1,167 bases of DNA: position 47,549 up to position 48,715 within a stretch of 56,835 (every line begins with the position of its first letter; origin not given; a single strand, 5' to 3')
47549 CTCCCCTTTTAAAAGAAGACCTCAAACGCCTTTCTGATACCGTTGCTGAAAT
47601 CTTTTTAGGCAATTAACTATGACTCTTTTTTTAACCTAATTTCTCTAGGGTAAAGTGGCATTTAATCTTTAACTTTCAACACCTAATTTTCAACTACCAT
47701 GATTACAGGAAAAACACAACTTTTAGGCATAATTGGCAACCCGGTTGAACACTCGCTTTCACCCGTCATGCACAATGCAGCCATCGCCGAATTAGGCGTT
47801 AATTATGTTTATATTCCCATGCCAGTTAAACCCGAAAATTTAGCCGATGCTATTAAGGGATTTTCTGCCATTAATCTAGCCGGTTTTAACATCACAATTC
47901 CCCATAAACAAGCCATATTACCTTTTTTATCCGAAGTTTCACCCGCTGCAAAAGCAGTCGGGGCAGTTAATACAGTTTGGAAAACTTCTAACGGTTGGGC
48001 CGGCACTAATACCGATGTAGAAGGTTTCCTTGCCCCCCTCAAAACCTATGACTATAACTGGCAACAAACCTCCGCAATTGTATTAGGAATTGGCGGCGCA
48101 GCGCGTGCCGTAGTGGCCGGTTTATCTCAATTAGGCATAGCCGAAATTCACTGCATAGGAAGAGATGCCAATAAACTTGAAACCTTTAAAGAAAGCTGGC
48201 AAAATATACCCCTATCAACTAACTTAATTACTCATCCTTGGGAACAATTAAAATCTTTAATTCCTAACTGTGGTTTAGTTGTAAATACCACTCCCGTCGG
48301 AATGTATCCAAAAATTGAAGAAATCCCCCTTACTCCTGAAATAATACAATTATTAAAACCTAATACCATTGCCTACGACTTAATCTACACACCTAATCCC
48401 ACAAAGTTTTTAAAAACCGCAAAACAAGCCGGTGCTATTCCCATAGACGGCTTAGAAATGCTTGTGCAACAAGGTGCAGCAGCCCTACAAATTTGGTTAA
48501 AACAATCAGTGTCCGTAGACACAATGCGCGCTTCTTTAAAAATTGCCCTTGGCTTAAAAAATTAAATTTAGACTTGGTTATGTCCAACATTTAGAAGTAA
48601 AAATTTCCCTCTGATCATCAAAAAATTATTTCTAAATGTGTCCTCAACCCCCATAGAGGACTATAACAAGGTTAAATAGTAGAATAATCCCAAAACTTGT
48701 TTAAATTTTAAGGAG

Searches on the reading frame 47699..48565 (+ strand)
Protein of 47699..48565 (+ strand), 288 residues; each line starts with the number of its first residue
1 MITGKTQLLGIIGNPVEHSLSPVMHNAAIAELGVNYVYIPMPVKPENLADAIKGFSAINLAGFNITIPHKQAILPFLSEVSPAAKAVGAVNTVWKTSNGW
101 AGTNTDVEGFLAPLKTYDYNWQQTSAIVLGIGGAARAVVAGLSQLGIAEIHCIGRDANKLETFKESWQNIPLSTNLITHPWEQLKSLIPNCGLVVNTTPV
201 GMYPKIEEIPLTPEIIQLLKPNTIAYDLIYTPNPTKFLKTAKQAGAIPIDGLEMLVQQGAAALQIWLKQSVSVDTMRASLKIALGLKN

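Call 70: search_protein_families(library=pfam, proteins=[window:47699-48565:+], max_evalue=0.01)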
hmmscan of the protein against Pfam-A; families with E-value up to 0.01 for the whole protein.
window:47699-48565:+ (288 aa): 3 families
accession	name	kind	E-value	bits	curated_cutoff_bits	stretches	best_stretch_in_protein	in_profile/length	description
PF08501.16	Shikimate_dh_N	-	8.5e-31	106.5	27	1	11-93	1-83/83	Shikimate dehydrogenase substrate binding domain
PF18317.6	SDH_C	-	2.3e-09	37.3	25.8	1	251-281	1-31/31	Shikimate 5'-dehydrogenase C-terminal domain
PF01488.26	Shikimate_DH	-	0.007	16.9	24.3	0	120-198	9-83/138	Shikimate / quinate 5-dehydrogenase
